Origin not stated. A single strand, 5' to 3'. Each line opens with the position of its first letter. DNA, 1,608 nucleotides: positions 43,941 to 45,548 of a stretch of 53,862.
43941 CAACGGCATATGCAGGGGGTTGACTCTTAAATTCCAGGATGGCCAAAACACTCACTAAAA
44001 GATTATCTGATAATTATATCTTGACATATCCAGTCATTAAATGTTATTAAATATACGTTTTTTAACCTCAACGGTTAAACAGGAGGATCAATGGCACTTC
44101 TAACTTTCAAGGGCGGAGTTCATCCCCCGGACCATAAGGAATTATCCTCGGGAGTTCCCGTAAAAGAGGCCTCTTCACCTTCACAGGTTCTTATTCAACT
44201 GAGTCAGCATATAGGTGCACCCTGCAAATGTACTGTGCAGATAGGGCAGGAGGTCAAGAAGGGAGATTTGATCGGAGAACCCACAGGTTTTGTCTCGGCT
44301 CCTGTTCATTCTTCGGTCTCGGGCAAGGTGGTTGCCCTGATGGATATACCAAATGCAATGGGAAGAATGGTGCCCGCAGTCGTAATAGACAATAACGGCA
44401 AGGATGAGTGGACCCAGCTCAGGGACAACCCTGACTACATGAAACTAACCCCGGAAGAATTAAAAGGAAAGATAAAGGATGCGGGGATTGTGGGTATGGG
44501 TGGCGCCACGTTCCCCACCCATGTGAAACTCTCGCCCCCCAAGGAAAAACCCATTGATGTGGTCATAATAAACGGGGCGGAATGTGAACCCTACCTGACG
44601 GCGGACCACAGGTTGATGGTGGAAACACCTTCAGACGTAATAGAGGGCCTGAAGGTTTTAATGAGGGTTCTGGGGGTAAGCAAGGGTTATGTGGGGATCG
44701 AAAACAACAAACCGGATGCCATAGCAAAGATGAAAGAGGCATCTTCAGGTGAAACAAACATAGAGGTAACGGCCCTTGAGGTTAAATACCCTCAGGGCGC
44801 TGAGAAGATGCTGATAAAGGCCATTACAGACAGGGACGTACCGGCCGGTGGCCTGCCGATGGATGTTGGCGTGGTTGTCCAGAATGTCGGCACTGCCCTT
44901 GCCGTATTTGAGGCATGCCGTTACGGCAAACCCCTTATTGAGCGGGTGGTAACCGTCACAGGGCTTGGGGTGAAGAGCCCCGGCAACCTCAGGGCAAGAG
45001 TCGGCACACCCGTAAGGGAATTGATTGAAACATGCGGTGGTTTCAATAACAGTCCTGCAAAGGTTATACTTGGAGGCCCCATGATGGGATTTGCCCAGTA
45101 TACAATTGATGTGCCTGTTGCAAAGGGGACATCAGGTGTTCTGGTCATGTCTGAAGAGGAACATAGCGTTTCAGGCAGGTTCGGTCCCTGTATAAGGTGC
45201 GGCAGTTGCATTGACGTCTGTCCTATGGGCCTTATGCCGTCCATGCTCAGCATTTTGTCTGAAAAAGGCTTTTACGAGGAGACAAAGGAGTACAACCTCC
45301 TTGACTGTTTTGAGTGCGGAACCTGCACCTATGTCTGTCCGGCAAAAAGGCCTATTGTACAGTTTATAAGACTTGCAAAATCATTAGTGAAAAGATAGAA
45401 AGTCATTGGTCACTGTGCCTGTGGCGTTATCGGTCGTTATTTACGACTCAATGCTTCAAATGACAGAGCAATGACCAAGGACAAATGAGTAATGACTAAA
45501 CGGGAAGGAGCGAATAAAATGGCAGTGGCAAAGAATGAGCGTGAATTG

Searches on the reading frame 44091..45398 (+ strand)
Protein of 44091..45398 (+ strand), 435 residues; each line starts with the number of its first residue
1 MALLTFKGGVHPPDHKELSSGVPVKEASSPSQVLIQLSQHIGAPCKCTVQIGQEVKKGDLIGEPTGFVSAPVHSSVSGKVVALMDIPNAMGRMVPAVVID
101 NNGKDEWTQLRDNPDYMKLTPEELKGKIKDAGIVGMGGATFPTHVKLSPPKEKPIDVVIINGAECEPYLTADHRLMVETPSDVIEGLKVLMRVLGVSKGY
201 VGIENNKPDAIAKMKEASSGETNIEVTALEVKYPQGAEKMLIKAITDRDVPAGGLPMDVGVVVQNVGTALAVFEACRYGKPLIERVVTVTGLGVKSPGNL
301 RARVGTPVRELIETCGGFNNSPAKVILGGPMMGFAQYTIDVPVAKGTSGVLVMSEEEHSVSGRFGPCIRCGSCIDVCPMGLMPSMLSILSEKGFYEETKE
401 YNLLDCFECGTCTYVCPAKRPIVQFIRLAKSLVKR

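Call 26: search_protein_families(library=pfam, proteins=[window:44091-45398:+], max_evalue=0.00001)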
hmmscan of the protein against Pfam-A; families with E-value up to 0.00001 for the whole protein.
window:44091-45398:+ (435 aa): 11 families
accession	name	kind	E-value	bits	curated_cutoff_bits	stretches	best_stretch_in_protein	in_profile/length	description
PF01512.22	Complex1_51K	-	3.4e-57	193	31.2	1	128-273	1-149/150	Nuo51 FMN-binding domain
PF13375.12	RnfC_N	-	1.4e-33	115.4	25.6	1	5-103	2-100/101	RnfC Barrel sandwich hybrid domain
PF10531.15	SLBB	-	4.3e-15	55.7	27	1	286-335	1-55/55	SLBB domain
PF12838.12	Fer4_7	-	5.8e-09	36.7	27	1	367-418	2-50/52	4Fe-4S dicluster domain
PF13237.11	Fer4_10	-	9.9e-09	35.4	25.5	1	366-417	8-53/53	4Fe-4S dicluster domain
PF13187.11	Fer4_9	-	3.1e-08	33.9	27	1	367-419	2-50/52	4Fe-4S dicluster domain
PF13534.11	Fer4_17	-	2.6e-07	31.5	22.2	0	398-418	38-58/61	4Fe-4S dicluster domain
PF12797.12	Fer4_2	-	1e-06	28.7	24.5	0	401-418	5-22/22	4Fe-4S binding domain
PF12800.12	Fer4_4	-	1.3e-06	28.7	24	0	367-380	4-17/17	4Fe-4S binding domain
PF13183.11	Fer4_8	-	1.7e-06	28.9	27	1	366-419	4-67/68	4Fe-4S dicluster domain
PF13746.11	Fer4_18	-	5e-06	27.1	27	0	355-381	49-75/114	4Fe-4S dicluster domain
